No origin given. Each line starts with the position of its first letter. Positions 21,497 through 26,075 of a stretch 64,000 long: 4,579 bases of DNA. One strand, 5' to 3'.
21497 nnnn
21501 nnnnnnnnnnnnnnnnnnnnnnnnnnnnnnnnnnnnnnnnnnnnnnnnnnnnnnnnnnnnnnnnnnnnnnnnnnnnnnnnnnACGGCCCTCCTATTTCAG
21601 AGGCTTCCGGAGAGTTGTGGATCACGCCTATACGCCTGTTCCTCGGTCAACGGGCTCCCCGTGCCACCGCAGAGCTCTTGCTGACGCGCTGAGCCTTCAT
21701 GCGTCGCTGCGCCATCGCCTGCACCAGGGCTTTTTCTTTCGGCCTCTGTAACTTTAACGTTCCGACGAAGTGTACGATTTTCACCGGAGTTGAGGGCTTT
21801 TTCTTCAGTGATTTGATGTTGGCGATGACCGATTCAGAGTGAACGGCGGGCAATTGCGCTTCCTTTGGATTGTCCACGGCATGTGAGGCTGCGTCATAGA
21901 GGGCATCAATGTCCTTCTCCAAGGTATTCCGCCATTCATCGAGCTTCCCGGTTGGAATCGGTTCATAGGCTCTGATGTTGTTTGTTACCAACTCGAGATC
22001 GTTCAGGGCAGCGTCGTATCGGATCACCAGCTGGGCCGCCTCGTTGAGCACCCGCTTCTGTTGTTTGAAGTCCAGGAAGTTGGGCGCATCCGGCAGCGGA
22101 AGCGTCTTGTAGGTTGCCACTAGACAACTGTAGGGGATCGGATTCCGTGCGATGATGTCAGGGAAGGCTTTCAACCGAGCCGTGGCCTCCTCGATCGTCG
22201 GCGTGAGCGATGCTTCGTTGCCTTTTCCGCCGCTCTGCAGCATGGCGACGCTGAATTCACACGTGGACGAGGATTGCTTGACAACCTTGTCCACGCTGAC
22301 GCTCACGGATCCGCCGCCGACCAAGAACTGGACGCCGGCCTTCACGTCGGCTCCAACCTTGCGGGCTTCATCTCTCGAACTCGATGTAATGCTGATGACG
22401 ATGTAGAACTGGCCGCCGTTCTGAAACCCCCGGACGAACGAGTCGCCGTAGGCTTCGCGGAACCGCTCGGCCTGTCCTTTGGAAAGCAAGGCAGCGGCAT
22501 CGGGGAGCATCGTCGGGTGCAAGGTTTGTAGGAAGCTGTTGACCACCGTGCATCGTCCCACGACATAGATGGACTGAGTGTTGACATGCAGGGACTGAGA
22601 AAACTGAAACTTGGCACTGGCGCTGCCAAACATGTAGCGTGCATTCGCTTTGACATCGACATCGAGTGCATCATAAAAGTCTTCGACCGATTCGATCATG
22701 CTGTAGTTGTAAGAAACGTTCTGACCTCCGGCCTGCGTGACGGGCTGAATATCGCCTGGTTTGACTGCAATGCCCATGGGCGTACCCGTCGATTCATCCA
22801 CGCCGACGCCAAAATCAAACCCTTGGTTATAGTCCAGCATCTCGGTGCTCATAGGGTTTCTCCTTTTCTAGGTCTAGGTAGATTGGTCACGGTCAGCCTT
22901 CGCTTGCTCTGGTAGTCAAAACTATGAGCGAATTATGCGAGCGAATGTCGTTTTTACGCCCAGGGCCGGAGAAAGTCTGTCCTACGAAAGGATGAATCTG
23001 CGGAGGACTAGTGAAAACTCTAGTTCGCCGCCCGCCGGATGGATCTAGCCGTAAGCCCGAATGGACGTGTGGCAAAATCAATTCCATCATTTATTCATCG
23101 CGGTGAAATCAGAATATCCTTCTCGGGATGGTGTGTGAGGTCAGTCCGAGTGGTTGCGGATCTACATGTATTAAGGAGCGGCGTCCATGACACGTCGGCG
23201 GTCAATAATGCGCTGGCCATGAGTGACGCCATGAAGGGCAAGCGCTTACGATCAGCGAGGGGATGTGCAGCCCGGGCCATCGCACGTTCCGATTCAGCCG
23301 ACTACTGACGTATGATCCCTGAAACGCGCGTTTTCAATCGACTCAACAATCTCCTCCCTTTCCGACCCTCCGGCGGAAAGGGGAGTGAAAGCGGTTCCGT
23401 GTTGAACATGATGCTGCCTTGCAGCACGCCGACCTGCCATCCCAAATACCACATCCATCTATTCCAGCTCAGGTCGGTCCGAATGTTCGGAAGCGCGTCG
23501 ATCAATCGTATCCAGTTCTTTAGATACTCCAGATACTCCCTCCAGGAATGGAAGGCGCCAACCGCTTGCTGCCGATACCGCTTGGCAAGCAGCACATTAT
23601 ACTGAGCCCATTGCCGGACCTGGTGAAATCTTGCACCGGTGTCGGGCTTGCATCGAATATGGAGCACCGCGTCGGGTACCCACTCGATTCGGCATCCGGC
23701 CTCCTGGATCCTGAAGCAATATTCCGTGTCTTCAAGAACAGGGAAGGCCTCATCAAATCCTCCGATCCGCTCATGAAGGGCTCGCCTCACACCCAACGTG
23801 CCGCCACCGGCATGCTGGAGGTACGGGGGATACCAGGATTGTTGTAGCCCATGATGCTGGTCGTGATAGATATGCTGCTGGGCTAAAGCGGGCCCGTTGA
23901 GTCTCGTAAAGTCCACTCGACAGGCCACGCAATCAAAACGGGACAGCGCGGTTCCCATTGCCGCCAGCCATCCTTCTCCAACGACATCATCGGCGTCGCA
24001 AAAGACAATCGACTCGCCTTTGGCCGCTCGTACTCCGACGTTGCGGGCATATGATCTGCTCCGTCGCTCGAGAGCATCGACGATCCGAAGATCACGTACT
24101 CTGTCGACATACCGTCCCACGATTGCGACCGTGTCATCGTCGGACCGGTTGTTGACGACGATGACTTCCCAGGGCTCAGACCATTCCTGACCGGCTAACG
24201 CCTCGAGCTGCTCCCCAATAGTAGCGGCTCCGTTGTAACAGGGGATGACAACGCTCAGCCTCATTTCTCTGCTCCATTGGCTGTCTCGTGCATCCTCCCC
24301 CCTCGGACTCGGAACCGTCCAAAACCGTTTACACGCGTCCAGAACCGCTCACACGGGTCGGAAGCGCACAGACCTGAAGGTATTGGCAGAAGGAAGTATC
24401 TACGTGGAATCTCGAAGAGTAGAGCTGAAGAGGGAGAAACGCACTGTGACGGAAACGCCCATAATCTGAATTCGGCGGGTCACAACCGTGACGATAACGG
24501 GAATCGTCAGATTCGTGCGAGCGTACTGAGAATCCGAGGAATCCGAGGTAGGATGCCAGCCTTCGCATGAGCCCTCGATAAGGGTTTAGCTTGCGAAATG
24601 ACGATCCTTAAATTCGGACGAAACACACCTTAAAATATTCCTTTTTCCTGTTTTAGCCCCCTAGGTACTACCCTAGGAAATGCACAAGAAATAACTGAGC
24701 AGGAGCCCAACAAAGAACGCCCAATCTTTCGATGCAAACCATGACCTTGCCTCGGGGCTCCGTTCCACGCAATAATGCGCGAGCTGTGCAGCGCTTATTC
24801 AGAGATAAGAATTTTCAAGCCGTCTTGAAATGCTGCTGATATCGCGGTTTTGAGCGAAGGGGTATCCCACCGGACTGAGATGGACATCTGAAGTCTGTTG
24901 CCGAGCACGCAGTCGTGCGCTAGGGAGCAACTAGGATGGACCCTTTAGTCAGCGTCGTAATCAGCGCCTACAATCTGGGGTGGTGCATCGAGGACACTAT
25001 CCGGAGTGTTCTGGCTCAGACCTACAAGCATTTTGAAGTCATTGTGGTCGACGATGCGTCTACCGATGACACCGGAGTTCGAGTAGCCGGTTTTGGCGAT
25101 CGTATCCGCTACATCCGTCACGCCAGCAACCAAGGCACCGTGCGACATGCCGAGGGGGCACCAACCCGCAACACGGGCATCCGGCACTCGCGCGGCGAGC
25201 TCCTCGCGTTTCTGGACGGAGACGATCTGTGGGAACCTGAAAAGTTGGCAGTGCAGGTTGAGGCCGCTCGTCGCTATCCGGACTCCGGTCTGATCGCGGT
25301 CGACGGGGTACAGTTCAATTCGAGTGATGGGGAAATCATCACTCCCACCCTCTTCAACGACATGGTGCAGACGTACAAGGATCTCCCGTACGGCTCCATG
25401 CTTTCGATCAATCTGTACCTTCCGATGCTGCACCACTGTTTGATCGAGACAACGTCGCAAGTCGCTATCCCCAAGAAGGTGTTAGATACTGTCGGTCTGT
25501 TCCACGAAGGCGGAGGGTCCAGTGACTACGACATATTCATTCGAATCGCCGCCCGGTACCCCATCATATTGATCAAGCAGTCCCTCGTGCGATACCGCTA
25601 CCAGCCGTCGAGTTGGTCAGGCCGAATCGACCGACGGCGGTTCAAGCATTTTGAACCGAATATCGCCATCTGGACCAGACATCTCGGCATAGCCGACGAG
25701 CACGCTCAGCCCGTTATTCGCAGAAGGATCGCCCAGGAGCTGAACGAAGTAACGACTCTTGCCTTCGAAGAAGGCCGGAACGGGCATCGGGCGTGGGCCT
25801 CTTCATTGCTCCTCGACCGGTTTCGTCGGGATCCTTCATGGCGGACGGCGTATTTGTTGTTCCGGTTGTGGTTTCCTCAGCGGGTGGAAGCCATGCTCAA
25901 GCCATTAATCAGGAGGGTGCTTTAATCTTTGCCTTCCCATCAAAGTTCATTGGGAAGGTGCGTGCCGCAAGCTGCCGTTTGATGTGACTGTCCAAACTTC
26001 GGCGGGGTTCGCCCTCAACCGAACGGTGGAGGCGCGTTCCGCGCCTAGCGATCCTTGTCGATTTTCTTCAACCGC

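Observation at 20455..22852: Candidate undescribed two-gene system: cytoplasmic MACPF-like pore-former plus a putative Cys-His hydrolase partner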

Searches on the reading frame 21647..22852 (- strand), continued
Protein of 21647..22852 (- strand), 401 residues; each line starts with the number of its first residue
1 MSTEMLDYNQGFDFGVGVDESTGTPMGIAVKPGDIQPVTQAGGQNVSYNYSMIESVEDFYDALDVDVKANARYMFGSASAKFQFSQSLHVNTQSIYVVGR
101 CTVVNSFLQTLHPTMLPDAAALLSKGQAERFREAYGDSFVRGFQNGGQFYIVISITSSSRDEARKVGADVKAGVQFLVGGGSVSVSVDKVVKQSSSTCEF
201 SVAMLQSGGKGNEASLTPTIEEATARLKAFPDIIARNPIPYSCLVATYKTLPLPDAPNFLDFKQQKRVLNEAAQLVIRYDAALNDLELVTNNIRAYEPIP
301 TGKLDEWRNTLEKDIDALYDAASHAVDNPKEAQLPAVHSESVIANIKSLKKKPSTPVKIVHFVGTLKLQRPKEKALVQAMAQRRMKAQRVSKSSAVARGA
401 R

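Call 100: get_annotated_region(hit=H9, flank=5000)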
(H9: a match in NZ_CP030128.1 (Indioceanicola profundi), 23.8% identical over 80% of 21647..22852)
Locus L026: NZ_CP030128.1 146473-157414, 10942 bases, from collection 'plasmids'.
description: Indioceanicola profundi strain SCSIO 08040 plasmid unnamed2, complete sequence
organism: Indioceanicola profundi (NCBI taxid 2220096)
taxonomy: Bacteria; Pseudomonadota; Alphaproteobacteria; Rhodospirillales; Azospirillaceae; Indioceanicola; Indioceanicola profundi
host: -; source: sediment; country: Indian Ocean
typing (MOB-suite, as given by PLSDB): non-mobilizable
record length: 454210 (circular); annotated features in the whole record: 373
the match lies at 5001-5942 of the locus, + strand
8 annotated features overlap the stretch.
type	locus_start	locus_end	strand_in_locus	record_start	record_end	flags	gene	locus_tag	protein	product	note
CDS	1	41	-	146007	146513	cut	-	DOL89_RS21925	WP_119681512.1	ATP-binding protein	-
CDS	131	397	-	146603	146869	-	-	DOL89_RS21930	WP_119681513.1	hypothetical protein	-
CDS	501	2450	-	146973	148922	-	-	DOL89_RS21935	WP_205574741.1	HAMP domain-containing methyl-accepting chemotaxis protein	GO:0006935 - chemotaxis [Evidence IEA]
CDS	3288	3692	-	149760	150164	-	-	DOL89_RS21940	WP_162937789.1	hypothetical protein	-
CDS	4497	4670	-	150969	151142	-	-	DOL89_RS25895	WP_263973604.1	hypothetical protein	-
CDS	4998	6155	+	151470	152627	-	-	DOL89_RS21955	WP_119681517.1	hypothetical protein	-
CDS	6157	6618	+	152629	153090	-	-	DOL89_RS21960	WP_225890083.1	hypothetical protein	-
CDS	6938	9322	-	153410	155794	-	-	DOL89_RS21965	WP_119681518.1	PAS domain S-box protein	-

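Call 102: find_encoding_contigs(protein=P0008, flank=8000, max_places=2)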
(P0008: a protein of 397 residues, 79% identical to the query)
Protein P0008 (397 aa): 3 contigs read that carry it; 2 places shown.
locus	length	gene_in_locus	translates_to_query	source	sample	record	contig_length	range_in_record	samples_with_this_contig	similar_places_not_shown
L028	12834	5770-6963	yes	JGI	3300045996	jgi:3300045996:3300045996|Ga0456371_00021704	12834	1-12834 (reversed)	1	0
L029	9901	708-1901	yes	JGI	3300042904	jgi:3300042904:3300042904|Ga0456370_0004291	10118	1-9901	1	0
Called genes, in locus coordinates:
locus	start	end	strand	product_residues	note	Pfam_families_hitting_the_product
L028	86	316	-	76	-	-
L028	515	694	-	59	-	PF07043:DUF1328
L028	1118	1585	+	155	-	PF10604:Polyketide_cyc2 (weak), PF03364:Polyketide_cyc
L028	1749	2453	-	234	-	-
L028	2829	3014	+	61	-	-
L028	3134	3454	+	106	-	PF13628:DUF4142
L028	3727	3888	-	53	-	-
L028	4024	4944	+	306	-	PF01904:DUF72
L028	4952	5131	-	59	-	-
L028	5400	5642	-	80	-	-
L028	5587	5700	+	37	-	-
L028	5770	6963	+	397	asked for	-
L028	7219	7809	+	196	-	-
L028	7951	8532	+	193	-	-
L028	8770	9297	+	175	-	-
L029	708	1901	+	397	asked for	-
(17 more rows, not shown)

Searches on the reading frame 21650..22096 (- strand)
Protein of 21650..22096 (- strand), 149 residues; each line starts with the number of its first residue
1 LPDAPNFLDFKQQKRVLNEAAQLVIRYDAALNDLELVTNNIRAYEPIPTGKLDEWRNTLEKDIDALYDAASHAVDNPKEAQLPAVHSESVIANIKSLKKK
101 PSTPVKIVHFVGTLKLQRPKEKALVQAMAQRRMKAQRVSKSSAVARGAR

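Call 68: search_protein_families(library=pfam, proteins=[window:21650-22096:-], max_evalue=5)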
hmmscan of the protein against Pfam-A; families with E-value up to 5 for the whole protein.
seq(149 aa): 1 family
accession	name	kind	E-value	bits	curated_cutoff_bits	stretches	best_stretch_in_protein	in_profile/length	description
PF09084.16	NMT1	-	0.12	12.6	20.5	1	23-105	111-196/216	NMT1/THI5 like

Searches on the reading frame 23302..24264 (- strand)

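Call 41: search_protein_families(library=pfam, proteins=[window:23302-24264:-], max_evalue=0.001)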
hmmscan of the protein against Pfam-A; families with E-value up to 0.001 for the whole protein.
window:23302-24264:- (320 aa): 5 families
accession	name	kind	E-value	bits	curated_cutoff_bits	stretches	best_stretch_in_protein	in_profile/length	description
PF00535.33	Glycos_transf_2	-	3.4e-25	89.4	23.3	1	4-167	1-167/168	Glycosyl transferase family 2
PF13641.12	Glyco_tranf_2_3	-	1.9e-22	80.9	27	1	3-204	3-212/230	Glycosyltransferase like family 2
PF10111.15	Glyco_tranf_2_2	-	3.3e-13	50.2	27.3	1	4-103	1-102/276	Glycosyltransferase like family 2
PF13632.12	Glyco_trans_2_3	-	6.4e-09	36.3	27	1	86-253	2-169/198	Glycosyl transferase family group 2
PF13506.12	Glyco_transf_21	-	7.4e-05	22.7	21.7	1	76-220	24-173/174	Glycosyl transferase family 21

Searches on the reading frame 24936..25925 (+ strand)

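Call 41: search_protein_families(library=pfam, proteins=[window:24936-25925:+], max_evalue=0.001)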
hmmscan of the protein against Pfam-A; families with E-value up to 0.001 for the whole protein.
window:24936-25925:+ (329 aa): 3 families
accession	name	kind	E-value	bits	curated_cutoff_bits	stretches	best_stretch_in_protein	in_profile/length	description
PF00535.33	Glycos_transf_2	-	4.3e-27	95.5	23.3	1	6-120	1-112/168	Glycosyl transferase family 2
PF10111.15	Glyco_tranf_2_2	-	3.3e-18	66.6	27.3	1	6-225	1-220/276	Glycosyltransferase like family 2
PF13641.12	Glyco_tranf_2_3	-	1e-12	49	27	1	5-233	3-223/230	Glycosyltransferase like family 2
